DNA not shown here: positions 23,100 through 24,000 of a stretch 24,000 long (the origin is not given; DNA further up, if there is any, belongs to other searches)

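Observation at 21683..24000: Compact six-gene orphan cassette with a DUF3102-like lead gene, truncated by the window edge: candidate mobile or accessory system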

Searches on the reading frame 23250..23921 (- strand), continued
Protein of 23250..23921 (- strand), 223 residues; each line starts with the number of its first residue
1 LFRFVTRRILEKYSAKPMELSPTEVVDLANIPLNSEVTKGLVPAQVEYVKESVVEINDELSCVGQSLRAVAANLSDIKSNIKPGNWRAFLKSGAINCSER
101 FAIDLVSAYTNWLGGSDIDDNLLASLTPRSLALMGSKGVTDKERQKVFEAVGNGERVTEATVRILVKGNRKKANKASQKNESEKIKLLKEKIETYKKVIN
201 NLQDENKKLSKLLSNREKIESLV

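Call 67: find_encoding_contigs(protein=P0221, flank=8000, max_places=3)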
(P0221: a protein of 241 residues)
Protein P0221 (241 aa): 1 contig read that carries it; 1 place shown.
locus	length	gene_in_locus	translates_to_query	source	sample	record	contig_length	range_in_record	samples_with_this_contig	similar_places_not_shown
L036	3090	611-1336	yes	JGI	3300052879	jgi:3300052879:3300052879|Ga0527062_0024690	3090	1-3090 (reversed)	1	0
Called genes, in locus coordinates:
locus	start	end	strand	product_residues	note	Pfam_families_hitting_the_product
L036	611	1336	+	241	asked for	-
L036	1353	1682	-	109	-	-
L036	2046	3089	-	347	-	?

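Call 73: find_related_loci(query=A3, collection=metagenome_contigs, flank=7000)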
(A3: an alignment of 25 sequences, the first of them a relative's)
Query A3 (211 aa) in metagenome_contigs; peptide patterns used: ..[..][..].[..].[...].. (x = any residue, [..] = any of these).
152 stretches matched a pattern; 142 encode a relative of the query (tblastn E <= 1e-3); the best 80 are kept; 80 distinct loci.
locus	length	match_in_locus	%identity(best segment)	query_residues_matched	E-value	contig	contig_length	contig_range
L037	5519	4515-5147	100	1-211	8e-141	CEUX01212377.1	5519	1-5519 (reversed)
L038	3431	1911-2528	58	1-210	5e-75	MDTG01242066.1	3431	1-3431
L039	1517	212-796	61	1-198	2e-78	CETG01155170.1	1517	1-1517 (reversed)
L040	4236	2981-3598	57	1-210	3e-74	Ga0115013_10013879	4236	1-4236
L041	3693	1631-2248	58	1-210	2e-74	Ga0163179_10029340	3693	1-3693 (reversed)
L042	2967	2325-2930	59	1-206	6e-75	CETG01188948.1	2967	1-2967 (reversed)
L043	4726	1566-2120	63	1-184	5e-74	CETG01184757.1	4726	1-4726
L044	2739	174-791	57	1-210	2e-74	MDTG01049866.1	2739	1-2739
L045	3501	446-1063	56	1-210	3e-73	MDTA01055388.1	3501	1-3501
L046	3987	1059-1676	56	1-210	2e-73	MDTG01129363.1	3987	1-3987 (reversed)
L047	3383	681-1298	57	1-210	1e-73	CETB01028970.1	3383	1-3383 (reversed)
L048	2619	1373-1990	56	1-210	4e-74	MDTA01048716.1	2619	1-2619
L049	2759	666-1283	57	1-210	5e-74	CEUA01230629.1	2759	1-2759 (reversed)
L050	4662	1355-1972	58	1-210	3e-73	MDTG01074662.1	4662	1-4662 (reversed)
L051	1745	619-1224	58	1-206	6e-76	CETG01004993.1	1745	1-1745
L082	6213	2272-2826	62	1-184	9e-71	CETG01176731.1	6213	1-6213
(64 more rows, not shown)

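Call 91: search_solved_structures(query=A1, max_evalue=10, show_alignments=2)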
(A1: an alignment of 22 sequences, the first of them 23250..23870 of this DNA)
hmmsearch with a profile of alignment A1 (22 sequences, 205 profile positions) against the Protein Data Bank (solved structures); distinct sequences matched with E-value up to 10: 61 (the best 60 are shown).
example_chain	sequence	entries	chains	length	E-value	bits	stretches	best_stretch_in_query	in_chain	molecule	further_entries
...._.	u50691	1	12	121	0.002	20.8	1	102-199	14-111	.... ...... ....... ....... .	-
3mqb_A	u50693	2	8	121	0.0039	19.8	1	102-199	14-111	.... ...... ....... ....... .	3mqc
2xg7_A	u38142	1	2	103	0.0061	19.1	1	103-198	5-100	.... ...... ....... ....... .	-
3nwh_A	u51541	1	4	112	0.013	18.1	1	102-198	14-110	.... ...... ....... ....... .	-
7uv8_V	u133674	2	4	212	0.016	17.8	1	119-199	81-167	E3 ubiquitin-protein ligase BRE1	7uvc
8gu7_A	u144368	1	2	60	0.072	15.6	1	165-203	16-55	Beclin 1-associated autophagy-related key regulator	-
2oqq_A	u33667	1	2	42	0.11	15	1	164-198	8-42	Transcription factor HY5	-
1t2k_C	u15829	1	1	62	0.2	14.2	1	154-201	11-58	Transcription factor AP-1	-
1s9k_E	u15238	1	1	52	0.21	14.2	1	154-198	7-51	Transcription factor AP-1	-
1a02_J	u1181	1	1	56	0.21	14.1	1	154-198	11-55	AP-1 FRAGMENT JUN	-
5t01_A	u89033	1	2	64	0.23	14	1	154-201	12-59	Transcription factor AP-1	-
1dgc_A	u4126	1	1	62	0.25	13.9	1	150-198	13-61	PROTEIN (GCN4)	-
2dgc_A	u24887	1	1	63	0.26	13.8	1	150-198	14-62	PROTEIN (GCN4)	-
1jun_A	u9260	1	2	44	0.26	13.8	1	167-201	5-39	C-JUN HOMODIMER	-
1fos_F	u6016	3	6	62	0.28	13.7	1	154-201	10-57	C-JUN PROTO-ONCOGENE PROTEIN | PROTO-ONCOGENE C-JUN | Viral jun transforming protein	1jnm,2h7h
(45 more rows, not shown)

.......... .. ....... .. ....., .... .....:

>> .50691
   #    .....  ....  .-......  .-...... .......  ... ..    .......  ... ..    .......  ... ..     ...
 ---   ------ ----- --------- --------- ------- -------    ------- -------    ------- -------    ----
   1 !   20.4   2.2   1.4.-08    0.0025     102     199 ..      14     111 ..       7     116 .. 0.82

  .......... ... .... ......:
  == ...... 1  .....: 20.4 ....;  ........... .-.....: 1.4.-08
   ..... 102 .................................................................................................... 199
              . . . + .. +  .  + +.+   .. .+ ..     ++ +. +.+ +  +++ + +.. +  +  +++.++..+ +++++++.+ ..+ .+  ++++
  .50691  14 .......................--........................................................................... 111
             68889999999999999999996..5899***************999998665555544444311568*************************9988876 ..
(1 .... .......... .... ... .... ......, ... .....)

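Call 96: search_dna_similar(query=window:23250-23870:-, collection=phages, mode=protein, max_evalue=0.01, max_rows=15)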
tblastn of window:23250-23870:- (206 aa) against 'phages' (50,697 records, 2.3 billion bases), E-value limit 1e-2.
No match.

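Call 97: search_dna_similar(query=window:23250-23870:-, collection=plasmids, mode=protein, max_evalue=0.01, max_rows=15)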
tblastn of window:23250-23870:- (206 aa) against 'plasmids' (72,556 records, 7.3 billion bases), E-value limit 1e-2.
No match.

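Call 98: list_cluster_members(proteins=[P0218, P0220, P0222, P0224, P0228, P0232, P0245, P0253, P0304, P0321])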
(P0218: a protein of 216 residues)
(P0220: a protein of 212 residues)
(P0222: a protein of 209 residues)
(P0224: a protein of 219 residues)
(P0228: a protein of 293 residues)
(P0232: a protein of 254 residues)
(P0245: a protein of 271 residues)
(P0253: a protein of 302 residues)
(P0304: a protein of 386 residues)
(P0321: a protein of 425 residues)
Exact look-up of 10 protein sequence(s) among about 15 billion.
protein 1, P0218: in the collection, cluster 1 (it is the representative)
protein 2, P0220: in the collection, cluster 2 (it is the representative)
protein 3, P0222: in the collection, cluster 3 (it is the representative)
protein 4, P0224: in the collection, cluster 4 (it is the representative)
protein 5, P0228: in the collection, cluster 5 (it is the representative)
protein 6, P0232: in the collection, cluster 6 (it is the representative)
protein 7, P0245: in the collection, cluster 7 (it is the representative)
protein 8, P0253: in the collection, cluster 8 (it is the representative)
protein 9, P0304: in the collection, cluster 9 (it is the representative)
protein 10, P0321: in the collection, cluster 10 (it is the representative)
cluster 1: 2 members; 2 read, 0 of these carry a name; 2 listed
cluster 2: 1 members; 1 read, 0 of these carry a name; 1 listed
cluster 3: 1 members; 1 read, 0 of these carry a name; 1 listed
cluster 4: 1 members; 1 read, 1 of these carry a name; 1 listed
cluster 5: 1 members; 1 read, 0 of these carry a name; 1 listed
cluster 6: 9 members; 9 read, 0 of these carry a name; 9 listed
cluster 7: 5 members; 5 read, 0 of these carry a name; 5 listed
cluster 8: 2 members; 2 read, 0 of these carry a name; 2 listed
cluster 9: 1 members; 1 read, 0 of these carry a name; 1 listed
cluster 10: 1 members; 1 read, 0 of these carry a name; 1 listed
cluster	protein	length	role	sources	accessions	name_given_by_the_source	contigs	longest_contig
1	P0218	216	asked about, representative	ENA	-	-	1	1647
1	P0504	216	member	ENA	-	-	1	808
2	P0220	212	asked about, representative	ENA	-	-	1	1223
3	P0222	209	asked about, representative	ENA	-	-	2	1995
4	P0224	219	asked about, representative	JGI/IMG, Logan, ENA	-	predicted transcriptional regulator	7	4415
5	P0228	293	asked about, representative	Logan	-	-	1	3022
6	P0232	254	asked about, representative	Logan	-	-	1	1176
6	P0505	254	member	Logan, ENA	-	-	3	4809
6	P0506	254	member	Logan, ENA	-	-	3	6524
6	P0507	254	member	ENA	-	-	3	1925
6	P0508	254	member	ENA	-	-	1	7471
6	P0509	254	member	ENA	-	-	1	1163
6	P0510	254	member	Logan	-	-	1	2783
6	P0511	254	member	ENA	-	-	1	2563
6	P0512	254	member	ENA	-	-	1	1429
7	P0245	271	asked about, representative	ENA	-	-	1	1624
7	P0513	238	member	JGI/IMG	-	-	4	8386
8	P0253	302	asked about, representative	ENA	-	-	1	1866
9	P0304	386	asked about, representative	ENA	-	-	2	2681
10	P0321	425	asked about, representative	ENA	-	-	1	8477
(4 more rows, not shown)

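Call 99: find_encoding_contigs(protein=P0513, flank=8000, max_places=2)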
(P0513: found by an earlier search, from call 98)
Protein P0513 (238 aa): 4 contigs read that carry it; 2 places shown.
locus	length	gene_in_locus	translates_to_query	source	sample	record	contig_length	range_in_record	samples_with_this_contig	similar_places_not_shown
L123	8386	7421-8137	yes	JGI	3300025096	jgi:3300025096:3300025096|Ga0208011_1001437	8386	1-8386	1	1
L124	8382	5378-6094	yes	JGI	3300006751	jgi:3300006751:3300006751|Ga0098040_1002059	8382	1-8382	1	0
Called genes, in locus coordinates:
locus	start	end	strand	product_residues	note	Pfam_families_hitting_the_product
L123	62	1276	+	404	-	PF07719:TPR_2 (faint), PF13181:TPR_8 (faint), PF13424:TPR_12 (faint), PF13431:TPR_17 (faint), PF13432:TPR_16 (weak), PF13414:TPR_11, PF00515:TPR_1 (weak), PF13414:TPR_11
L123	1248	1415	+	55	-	-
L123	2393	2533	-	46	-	-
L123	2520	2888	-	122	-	-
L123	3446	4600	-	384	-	-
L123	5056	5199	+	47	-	-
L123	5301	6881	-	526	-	PF00589:Phage_integrase (weak)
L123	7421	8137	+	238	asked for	-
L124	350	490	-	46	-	-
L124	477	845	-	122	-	-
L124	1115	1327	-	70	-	-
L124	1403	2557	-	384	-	-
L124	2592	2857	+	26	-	-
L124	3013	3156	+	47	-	-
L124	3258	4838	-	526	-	PF00589:Phage_integrase (weak)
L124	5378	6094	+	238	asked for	-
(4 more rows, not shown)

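Call 100: find_encoding_contigs(protein=P0508, flank=8000, max_places=2)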
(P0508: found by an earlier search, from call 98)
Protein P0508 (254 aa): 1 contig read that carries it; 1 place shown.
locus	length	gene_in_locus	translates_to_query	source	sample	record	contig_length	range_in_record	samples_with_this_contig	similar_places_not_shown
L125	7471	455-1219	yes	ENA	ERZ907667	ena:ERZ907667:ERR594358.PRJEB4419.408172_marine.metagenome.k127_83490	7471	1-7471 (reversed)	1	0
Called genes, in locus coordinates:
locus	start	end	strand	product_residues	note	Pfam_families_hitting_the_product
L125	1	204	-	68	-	?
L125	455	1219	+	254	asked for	-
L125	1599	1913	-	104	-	PF01402:RHH_1 (weak)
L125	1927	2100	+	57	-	-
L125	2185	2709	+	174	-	-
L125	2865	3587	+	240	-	-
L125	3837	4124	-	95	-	-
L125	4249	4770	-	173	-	-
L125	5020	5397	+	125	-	-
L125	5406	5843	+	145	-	-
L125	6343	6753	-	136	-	-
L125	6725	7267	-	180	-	-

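Call 101: find_encoding_contigs(protein=P0321, flank=8000, max_places=2)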
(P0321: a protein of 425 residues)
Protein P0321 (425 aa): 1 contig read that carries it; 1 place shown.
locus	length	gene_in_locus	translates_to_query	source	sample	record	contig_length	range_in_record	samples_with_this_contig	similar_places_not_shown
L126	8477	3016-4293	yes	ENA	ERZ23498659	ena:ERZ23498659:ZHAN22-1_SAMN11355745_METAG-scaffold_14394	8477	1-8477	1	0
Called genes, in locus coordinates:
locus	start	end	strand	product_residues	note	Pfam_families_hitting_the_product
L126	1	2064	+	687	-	?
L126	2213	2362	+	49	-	-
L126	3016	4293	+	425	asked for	-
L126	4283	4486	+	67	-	-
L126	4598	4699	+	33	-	-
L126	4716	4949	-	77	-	-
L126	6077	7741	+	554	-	PF00940:RNA_pol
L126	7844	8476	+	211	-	?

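Call 106: search_protein_families(library=pfam, proteins=[L082:4272-5606:-, L123:5301-6881:-, L123:3446-4600:-, L024:6954-7151:-, L032:2214-2561:+, L032:1887-2213:+, L123:7421-8137:+, L125:455-1219:+, L126:3016-4293:+], max_evalue=0.1)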
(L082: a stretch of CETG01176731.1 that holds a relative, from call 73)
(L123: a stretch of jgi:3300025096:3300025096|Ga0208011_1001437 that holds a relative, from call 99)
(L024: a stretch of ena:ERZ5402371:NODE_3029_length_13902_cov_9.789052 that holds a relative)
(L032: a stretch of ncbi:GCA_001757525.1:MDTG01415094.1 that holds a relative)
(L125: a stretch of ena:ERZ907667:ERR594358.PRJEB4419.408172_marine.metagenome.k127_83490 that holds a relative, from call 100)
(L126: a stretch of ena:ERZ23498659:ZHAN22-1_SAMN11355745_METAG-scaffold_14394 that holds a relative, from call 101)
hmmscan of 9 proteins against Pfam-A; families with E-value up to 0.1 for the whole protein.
L082:4272-5606:- (444 aa): 1 family
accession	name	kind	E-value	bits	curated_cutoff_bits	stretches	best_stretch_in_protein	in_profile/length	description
PF00589.27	Phage_integrase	-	0.00044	20.5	27.1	1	248-430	26-157/172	Phage integrase family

L123:5301-6881:- (526 aa): 1 family
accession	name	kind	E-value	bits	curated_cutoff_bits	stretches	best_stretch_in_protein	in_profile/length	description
PF00589.27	Phage_integrase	-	3e-07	30.8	27.1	1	308-441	47-166/172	Phage integrase family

L123:3446-4600:- (384 aa): 0 families

L024:6954-7151:- (65 aa): 0 families

L032:2214-2561:+ (115 aa): 1 family
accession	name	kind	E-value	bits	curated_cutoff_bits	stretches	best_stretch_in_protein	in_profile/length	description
PF19902.4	DUF6375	-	0.054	14.6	27.5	1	15-60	21-66/132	Family of unknown function (DUF6375)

L032:1887-2213:+ (108 aa): 0 families

L123:7421-8137:+ (238 aa): 1 family
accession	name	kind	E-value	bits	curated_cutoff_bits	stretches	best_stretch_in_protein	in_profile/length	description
PF02099.23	Josephin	-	0.084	13.1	26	1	132-196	8-72/157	Josephin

L125:455-1219:+ (254 aa): 5 families
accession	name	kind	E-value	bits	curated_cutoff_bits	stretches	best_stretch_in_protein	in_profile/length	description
PF08002.16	DUF1697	-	0.0004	21.2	24.4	1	45-122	10-88/137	Protein of unknown function (DUF1697)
PF11300.13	DUF3102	-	0.017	15.8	24.4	1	60-99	32-70/129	Protein of unknown function (DUF3102)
PF17839.6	CNP_C_terminal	-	0.043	14.9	27.8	0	162-231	29-99/108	C-terminal domain of cyclic nucleotide phosphodiesterase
PF02163.28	Peptidase_M50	-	0.048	13.4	27.2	1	116-168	161-213/221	Peptidase family M50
PF02885.22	Glycos_trans_3N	-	0.079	13.2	26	0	167-188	2-23/63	Glycosyl transferase family, helical bundle domain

L126:3016-4293:+ (425 aa): 5 families
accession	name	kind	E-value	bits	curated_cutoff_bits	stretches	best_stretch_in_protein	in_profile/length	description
PF06156.18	YabA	-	0.001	20.1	30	1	143-188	16-61/103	Initiation control protein YabA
PF07798.16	CCDC90-like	-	0.014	15.6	33.5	1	154-251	70-159/175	Coiled-coil domain-containing protein 90-like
PF16326.10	ABC_tran_CTD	-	0.035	14.8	32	1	276-328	14-66/69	ABC transporter C-terminal domain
PF07739.18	TipAS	-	0.036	15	23.8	1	356-410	16-70/117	TipAS antibiotic-recognition domain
PF18119.6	RIG-I_C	-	0.042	14.2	23.2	0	133-228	38-137/141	RIG-I receptor C-terminal domain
